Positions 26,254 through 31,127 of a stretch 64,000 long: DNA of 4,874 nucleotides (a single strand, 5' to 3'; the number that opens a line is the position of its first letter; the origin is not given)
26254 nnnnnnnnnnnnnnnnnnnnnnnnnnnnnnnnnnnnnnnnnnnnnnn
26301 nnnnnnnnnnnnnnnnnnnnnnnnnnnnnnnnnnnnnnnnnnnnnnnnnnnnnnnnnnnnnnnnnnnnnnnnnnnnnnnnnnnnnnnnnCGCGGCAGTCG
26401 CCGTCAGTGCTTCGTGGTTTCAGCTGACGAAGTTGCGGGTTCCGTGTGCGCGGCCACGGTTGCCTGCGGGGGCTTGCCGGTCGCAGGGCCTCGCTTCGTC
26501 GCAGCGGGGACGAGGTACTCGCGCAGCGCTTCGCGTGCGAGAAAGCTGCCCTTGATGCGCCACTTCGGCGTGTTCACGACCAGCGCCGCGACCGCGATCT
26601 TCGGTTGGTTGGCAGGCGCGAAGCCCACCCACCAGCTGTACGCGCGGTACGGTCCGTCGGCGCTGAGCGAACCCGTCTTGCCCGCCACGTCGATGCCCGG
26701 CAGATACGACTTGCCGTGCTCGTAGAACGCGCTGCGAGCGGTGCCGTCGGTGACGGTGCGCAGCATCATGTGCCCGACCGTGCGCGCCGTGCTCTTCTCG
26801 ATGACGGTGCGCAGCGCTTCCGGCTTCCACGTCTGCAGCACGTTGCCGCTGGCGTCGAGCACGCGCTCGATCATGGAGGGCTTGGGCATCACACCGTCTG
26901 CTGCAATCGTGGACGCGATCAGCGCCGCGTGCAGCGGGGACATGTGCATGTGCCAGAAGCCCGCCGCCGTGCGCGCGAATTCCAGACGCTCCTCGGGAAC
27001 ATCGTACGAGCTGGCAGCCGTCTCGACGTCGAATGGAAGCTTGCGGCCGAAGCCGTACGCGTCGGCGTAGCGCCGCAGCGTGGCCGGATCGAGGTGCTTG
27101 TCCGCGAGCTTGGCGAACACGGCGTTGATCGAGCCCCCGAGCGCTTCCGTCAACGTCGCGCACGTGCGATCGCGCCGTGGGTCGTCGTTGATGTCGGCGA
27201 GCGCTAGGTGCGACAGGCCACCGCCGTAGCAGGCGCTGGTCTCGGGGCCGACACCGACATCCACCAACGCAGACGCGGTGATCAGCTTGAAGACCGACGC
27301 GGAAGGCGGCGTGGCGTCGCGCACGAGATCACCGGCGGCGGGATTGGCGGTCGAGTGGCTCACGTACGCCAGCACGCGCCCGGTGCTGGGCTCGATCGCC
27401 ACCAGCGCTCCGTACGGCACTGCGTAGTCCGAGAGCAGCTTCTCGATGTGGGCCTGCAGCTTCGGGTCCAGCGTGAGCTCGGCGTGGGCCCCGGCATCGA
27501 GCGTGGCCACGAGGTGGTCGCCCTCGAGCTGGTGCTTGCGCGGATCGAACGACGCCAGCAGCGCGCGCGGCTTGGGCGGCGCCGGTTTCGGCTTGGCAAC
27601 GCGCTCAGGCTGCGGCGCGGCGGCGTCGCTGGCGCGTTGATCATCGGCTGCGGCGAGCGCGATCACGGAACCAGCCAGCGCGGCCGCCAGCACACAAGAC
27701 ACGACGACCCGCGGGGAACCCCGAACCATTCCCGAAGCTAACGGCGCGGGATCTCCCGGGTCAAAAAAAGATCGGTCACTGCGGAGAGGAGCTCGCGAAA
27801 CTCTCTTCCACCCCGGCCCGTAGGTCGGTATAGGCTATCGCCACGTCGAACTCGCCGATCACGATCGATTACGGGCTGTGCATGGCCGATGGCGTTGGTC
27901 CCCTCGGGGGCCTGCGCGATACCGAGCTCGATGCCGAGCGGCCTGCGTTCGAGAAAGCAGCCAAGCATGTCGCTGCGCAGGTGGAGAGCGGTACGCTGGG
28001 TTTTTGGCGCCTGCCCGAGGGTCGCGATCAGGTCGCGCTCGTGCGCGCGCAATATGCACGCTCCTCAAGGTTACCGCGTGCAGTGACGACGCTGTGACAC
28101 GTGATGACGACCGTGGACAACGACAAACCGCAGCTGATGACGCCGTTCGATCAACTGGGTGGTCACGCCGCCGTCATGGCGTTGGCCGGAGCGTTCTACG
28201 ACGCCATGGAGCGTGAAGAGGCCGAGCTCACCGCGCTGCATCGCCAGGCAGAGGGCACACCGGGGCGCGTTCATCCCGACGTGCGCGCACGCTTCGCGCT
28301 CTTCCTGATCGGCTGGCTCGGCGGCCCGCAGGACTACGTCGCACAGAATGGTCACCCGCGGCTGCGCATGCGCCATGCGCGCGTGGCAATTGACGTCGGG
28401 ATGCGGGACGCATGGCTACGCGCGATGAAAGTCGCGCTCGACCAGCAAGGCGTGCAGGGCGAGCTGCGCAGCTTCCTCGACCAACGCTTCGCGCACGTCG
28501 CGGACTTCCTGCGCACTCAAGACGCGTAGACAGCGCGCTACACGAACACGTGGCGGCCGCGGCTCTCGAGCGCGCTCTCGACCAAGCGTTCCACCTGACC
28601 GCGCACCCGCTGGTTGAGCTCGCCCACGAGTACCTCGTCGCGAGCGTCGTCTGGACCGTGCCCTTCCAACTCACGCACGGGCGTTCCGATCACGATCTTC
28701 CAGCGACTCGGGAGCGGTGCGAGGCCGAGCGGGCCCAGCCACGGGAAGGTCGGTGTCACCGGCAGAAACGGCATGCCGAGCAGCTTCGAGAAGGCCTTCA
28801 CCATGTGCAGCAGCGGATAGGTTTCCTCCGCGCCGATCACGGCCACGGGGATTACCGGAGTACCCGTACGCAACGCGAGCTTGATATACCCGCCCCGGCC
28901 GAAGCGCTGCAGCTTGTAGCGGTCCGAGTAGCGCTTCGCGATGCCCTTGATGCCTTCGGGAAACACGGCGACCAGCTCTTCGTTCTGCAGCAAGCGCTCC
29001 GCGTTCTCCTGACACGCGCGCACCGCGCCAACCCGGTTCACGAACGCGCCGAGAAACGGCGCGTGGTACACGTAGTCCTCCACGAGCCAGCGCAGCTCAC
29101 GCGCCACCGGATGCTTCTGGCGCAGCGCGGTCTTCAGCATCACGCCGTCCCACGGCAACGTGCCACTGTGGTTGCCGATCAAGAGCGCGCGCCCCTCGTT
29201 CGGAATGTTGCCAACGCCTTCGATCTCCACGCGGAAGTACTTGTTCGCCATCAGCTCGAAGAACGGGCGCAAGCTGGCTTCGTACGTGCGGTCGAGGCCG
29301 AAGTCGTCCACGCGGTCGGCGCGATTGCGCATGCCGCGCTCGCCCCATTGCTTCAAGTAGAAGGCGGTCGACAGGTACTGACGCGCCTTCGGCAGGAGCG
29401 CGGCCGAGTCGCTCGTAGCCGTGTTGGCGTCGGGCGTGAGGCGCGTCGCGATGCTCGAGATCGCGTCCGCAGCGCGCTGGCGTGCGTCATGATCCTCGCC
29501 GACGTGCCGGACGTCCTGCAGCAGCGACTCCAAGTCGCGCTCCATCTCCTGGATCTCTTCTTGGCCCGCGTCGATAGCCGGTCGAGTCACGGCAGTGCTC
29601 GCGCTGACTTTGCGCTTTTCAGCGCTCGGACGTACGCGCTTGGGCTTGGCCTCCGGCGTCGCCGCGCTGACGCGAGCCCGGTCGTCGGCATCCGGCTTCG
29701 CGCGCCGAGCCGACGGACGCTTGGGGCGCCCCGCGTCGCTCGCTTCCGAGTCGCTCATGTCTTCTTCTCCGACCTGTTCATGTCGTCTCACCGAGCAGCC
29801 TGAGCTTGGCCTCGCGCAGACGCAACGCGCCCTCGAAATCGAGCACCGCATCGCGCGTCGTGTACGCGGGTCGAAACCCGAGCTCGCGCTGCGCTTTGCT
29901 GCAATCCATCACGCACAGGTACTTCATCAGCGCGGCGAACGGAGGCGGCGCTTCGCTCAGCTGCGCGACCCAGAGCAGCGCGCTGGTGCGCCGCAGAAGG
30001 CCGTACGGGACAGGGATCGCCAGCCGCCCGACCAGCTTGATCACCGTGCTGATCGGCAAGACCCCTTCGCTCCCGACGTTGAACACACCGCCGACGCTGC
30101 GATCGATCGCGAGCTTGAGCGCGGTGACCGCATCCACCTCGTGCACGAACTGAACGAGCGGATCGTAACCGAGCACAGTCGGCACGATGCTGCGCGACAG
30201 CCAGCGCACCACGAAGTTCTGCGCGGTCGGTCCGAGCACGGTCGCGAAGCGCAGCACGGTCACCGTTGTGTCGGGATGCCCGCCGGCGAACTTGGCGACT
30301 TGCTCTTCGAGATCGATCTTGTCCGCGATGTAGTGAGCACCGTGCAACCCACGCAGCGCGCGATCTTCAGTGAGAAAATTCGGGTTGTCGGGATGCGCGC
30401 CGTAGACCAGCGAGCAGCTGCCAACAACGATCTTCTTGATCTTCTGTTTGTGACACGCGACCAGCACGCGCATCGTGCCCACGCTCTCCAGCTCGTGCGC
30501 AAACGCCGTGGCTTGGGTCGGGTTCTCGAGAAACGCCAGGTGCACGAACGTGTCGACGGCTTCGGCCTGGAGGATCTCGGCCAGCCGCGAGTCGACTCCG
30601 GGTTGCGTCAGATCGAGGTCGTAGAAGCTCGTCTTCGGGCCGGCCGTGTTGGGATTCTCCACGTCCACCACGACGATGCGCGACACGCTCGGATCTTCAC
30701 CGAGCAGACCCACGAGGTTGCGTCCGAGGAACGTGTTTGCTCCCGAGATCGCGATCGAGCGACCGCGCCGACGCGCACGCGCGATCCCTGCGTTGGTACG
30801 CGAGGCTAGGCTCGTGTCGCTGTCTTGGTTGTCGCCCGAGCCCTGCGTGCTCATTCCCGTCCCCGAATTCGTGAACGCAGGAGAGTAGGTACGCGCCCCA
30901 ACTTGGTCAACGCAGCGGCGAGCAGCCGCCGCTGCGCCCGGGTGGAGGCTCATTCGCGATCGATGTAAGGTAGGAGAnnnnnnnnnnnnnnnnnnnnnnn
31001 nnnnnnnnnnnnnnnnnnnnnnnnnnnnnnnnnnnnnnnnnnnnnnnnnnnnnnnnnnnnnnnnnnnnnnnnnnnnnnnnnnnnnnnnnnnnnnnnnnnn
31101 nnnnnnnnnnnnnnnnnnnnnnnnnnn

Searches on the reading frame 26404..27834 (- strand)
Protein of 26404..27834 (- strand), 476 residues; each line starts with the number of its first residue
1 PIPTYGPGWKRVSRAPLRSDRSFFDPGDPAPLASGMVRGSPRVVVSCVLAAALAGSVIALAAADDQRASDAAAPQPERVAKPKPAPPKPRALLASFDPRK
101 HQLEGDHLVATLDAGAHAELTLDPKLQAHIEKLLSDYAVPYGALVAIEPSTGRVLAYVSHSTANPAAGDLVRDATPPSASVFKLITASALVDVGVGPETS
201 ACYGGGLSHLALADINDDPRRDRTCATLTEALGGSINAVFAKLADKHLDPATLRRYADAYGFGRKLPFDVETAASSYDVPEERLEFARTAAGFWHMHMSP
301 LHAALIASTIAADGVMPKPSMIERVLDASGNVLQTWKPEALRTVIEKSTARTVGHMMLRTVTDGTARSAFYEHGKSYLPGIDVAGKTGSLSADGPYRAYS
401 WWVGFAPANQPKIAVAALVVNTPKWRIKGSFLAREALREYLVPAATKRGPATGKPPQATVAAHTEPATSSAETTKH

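Call 62: search_protein_families(library=pfam, proteins=[window:26404-27834:-], max_evalue=0.00001)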
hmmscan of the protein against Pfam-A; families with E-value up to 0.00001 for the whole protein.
window:26404-27834:- (476 aa): 1 family
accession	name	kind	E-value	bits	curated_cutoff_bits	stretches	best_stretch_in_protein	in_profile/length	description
PF00905.27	Transpeptidase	-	8.8e-40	137.2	22.1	1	142-426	1-283/299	Penicillin binding protein transpeptidase domain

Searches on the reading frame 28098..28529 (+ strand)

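Call 62: search_protein_families(library=pfam, proteins=[window:28098-28529:+], max_evalue=0.00001)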
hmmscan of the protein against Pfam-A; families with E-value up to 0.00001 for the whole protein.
window:28098-28529:+ (143 aa): 1 family
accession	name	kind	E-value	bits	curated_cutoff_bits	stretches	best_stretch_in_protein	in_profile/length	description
PF01152.27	Bac_globin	-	1.7e-23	83.6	21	1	17-134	3-115/121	Bacterial-like globin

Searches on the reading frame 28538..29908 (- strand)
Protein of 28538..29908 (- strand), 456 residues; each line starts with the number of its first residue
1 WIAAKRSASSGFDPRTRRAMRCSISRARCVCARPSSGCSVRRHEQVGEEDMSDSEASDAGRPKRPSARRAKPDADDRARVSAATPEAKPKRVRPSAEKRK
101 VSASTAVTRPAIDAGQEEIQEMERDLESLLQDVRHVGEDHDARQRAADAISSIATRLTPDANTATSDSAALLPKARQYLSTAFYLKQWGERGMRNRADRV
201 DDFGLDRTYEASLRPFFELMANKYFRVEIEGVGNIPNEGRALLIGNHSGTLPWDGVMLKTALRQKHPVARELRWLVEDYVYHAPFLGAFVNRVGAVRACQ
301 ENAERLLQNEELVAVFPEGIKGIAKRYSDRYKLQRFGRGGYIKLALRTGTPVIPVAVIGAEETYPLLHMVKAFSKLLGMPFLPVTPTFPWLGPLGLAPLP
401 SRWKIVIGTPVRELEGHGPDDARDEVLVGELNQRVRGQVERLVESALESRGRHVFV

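Call 63: search_protein_families(library=pfam, proteins=[window:28538-29908:-], max_evalue=0.00001)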
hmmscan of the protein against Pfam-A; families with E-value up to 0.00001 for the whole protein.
window:28538-29908:- (456 aa): 1 family
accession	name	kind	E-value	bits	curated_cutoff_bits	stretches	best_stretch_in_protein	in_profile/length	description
PF01553.26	Acyltransferase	-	2.7e-16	60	23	1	226-357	1-131/132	Acyltransferase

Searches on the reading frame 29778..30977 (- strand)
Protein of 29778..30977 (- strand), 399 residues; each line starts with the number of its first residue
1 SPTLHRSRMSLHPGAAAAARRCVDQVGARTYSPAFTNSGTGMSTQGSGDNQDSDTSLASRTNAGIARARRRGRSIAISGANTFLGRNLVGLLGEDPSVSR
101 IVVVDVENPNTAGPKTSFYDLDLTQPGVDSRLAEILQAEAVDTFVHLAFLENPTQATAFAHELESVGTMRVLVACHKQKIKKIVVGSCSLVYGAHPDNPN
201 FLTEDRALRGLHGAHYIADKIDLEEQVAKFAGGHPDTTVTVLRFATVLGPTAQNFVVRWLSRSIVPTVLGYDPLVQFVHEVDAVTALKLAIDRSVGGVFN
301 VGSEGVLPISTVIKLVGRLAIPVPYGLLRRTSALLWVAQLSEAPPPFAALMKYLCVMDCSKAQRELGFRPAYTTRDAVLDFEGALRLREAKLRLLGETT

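Call 63: search_protein_families(library=pfam, proteins=[window:29778-30977:-], max_evalue=0.00001)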
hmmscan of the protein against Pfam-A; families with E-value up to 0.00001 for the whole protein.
window:29778-30977:- (399 aa): 1 family
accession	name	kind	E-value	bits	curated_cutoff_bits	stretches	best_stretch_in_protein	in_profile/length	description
PF01370.27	Epimerase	-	2.8e-20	73.2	20.9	1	75-302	1-240/240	NAD dependent epimerase/dehydratase family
